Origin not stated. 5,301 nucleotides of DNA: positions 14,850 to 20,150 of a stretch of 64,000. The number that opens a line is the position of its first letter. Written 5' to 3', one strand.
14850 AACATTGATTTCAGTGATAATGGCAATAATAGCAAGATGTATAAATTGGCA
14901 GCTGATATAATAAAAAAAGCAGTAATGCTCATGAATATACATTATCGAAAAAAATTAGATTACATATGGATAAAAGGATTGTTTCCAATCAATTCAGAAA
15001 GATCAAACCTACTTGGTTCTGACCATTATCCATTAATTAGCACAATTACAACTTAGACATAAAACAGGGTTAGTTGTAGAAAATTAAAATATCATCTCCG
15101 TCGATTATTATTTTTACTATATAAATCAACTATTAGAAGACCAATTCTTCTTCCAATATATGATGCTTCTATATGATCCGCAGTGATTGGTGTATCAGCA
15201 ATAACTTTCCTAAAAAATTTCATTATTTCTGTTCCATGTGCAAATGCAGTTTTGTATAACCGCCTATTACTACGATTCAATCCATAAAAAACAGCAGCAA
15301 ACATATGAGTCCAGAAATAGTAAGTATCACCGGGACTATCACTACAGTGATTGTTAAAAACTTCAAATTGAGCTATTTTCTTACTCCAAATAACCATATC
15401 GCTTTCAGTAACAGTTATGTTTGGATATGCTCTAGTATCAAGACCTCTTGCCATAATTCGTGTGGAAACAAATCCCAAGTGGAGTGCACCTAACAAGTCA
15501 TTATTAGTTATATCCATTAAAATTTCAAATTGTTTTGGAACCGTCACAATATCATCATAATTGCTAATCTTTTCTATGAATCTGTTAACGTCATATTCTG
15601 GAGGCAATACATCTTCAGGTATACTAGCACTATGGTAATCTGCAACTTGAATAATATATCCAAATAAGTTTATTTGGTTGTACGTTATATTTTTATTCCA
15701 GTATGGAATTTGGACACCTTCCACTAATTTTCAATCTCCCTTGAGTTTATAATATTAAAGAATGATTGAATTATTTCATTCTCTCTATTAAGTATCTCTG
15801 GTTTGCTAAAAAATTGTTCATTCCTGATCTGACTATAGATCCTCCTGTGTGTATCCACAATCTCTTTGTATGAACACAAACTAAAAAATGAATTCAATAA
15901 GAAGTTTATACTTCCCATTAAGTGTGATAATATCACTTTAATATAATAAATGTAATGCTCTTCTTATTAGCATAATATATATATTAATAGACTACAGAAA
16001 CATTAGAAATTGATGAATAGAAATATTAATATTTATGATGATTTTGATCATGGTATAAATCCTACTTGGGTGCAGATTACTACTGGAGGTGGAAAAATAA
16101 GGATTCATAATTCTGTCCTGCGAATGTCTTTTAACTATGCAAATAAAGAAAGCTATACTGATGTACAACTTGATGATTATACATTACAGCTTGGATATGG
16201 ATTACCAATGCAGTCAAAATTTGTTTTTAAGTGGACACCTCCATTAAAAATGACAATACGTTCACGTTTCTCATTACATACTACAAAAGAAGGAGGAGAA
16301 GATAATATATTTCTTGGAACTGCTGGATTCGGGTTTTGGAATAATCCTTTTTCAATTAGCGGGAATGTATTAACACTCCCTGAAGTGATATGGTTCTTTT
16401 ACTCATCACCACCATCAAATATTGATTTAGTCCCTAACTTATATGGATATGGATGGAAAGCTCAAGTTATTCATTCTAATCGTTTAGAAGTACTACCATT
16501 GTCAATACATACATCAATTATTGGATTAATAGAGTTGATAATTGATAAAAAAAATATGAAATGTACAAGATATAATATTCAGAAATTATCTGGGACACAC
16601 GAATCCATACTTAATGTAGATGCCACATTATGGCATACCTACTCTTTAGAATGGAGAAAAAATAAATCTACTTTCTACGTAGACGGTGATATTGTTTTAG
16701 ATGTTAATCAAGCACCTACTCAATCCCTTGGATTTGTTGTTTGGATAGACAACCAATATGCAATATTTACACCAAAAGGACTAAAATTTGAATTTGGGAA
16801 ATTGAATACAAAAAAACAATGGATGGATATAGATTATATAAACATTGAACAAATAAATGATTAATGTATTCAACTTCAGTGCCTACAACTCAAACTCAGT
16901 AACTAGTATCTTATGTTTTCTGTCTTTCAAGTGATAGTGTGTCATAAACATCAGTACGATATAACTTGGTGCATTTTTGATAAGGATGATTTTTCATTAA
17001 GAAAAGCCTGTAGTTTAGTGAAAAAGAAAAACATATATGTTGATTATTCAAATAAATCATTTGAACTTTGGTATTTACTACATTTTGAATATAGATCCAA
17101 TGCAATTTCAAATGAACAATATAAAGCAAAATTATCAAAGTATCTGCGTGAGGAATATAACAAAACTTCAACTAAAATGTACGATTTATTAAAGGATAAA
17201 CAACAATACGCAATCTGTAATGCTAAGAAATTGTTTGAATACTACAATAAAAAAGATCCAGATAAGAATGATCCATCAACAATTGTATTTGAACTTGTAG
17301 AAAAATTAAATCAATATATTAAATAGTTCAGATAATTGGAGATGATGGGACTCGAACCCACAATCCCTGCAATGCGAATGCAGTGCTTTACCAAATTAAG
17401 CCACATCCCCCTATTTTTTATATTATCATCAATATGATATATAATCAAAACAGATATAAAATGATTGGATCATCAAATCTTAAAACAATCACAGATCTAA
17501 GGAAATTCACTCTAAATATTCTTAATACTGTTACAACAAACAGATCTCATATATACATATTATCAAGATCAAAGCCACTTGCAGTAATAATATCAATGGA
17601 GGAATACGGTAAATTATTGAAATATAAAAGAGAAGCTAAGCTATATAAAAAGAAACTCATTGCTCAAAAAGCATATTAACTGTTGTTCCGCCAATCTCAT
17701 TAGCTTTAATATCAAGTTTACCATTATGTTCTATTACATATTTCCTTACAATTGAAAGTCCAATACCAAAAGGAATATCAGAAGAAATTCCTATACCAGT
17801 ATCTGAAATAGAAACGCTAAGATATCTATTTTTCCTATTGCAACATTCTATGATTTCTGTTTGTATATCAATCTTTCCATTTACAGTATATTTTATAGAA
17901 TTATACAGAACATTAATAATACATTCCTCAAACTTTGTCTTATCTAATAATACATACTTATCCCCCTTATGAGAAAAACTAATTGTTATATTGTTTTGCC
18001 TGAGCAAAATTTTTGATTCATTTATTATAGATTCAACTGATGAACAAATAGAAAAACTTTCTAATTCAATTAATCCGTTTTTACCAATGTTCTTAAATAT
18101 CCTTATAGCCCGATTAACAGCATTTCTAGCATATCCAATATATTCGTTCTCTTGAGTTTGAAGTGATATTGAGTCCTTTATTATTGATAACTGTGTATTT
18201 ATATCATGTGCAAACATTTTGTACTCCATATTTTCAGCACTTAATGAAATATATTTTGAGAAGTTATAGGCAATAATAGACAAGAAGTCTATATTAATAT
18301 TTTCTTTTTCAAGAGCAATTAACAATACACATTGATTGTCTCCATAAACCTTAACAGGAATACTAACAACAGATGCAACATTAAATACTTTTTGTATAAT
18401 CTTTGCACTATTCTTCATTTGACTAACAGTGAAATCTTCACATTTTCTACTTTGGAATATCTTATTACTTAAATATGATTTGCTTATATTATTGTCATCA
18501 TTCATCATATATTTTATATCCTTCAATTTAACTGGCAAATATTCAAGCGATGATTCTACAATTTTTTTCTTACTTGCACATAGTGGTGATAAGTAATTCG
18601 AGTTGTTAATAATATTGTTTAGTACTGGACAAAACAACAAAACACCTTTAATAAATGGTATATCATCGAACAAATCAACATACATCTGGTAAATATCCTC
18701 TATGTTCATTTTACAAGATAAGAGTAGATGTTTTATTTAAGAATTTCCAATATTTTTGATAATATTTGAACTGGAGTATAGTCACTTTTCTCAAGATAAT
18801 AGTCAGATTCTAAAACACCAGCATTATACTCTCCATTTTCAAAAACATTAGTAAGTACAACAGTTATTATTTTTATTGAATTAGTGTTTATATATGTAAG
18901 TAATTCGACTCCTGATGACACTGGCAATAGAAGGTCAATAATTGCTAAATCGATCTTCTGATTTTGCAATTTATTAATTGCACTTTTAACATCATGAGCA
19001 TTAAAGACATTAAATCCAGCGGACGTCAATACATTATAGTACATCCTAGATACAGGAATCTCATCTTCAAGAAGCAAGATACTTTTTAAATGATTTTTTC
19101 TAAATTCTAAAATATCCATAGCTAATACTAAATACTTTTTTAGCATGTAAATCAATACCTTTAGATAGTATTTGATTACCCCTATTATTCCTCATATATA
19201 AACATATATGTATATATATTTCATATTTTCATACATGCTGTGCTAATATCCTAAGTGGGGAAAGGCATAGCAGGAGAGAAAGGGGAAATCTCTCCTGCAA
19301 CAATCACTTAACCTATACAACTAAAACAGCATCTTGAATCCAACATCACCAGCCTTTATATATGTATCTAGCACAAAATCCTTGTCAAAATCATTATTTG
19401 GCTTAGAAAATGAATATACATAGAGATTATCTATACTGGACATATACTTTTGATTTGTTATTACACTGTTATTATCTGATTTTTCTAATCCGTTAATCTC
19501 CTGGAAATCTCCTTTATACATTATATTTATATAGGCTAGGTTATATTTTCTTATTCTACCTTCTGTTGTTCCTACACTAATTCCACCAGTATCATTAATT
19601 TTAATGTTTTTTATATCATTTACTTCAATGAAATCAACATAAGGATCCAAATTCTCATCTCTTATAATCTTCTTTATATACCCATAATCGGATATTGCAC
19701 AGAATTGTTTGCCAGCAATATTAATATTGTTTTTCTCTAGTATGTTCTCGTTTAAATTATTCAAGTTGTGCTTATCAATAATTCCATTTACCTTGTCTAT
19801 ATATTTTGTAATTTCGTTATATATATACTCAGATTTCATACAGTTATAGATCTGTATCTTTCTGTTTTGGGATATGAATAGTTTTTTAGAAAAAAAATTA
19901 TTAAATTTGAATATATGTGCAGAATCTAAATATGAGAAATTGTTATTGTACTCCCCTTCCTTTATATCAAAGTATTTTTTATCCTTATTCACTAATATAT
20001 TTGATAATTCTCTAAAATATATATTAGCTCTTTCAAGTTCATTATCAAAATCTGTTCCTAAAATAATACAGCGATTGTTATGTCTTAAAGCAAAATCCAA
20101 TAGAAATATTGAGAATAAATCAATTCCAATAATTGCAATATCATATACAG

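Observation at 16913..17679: tRNA-Ala flanked by a truncated RloB-like gene and an orphan Phd/YefM antitoxin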

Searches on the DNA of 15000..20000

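Call 58: search_rna_families(source=window, start=15000, end=20000, threshold=evalue, max_evalue=1)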
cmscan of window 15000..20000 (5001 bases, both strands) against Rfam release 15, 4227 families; matches with E-value up to 1: 2.
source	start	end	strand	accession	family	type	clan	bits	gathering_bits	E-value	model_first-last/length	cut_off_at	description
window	17337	17410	-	RF00005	tRNA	Gene; tRNA;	CL00001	67.3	29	1.3e-13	1-71/71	no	tRNA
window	17246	17372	+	RF02194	HPnc0260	Gene; antisense;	-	34.9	59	0.46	1-156/156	no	Bacterial antisense RNA HPnc0260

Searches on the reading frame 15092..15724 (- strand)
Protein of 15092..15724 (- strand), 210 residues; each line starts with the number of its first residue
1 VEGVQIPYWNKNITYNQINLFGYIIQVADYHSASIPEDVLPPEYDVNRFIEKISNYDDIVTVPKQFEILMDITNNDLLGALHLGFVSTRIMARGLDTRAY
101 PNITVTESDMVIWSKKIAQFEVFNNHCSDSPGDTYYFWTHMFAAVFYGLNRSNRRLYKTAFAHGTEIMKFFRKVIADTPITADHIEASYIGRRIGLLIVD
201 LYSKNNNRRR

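Call 4: search_protein_families(library=pfam, proteins=[window:15092-15724:-], max_evalue=1)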
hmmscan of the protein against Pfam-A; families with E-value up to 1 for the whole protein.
window:15092-15724:- (210 aa): 1 family
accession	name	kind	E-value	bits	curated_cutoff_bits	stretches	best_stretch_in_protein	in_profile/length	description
PF08223.16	PaaX_C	-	0.24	12.2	22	1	133-204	8-80/91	PaaX-like protein C-terminal domain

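Call 57: search_protein_families(library=pfam, proteins=[window:15092-15724:-], max_evalue=5)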
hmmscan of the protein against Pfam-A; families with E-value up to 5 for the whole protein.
window:15092-15724:- (210 aa): 1 family
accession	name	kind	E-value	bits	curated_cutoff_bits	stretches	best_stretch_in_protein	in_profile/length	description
PF08223.16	PaaX_C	-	0.24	12.2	22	1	133-204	8-80/91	PaaX-like protein C-terminal domain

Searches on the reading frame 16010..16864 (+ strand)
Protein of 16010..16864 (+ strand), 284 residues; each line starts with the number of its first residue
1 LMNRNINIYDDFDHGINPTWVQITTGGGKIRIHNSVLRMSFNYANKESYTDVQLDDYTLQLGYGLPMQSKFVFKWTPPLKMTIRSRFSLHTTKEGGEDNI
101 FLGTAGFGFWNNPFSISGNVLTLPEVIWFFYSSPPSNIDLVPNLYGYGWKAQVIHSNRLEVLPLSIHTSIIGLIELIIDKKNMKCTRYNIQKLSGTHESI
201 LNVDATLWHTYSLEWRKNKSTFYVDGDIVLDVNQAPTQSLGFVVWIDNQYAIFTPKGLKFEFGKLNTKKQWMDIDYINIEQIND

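Call 4: search_protein_families(library=pfam, proteins=[window:16010-16864:+], max_evalue=1)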
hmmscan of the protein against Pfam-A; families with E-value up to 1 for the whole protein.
window:16010-16864:+ (284 aa): 3 families
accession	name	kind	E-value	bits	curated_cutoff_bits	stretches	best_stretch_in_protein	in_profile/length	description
PF00722.28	Glyco_hydro_16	-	5.6e-05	23.1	22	1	206-238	109-141/175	Glycosyl hydrolases family 16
PF06439.18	3keto-disac_hyd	-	0.07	13.6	26.8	1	205-238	124-157/187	3-keto-disaccharide hydrolase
PF21155.3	VpsT-like_REC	-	0.091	13.4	27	1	176-228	53-105/124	VpsT-like, receiver domain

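Call 19: find_homologous_proteins(query=window:16013-16861:+)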
Query window:16013-16861:+ (283 aa): 1264 proteins with E <= 0.001 among 1514 candidates; the best 120 are listed.
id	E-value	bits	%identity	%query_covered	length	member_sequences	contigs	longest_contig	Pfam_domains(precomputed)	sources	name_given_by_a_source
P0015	1.5e-83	299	49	99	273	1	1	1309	-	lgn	-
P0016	1.9e-82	295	49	97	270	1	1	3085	-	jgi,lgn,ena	-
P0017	7.1e-80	286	48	97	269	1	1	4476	-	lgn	-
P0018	2.9e-78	281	47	98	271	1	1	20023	-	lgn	-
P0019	2.9e-78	281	50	99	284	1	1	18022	-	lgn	-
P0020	3.4e-78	281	48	98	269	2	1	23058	-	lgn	-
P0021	3.9e-77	277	47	97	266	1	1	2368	-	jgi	jgi:hypothetical protein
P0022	4.9e-76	274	46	98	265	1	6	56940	PF00722.29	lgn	-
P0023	9.3e-76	273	47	98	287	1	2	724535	-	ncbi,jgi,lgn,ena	-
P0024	1.4e-75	272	46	98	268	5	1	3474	-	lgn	-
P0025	4.6e-75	271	47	98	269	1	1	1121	-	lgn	-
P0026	4.9e-75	271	47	97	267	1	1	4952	-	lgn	-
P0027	7.5e-75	270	47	96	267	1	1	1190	-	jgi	jgi:hypothetical protein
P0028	2.0e-74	269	46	97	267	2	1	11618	-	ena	-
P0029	3.0e-74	268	47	98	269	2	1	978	-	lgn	-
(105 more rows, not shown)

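Call 27: find_encoding_contigs(protein=P0019, flank=8000, max_places=3)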
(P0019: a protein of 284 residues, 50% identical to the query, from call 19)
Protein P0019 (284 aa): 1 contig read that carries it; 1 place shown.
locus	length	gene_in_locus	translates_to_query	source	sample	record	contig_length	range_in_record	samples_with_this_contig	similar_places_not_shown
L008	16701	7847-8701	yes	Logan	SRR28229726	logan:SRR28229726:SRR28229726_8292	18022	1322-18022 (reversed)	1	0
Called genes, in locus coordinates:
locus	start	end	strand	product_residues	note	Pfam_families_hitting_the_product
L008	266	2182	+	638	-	PF02518:HATPase_c, PF00204:DNA_gyraseB, PF01751:Toprim, PF00986:DNA_gyraseB_C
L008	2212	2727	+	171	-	PF00719:Pyrophosphatase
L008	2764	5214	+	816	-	PF00521:DNA_topoisoIV, PF03989:DNA_gyraseA_C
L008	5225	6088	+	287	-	PF00763:THF_DHG_CYH, PF02882:THF_DHG_CYH_C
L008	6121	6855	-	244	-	PF01209:Ubie_methyltran, PF05175:MTS (weak), PF03848:TehB (weak), PF13489:Methyltransf_23, PF13847:Methyltransf_31, PF08241:Methyltransf_11, PF08242:Methyltransf_12, PF13649:Methyltransf_25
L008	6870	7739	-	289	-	-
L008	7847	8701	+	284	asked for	-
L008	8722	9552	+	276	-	PF01261:AP_endonuc_2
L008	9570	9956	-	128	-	-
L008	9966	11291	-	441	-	PF08245:Mur_ligase_M (weak), PF02875:Mur_ligase_C (weak)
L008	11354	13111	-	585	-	PF00009:GTP_EFTU, PF22042:EF-G_D2 (faint), PF03144:GTP_EFTU_D2, PF00679:EFG_C, PF06421:LepA_C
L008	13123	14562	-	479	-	PF00224:PK, PF02887:PK_C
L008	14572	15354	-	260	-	PF00535:Glycos_transf_2, PF13641:Glyco_tranf_2_3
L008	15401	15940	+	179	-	-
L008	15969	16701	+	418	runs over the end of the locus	PF01943:Polysacc_synt (weak)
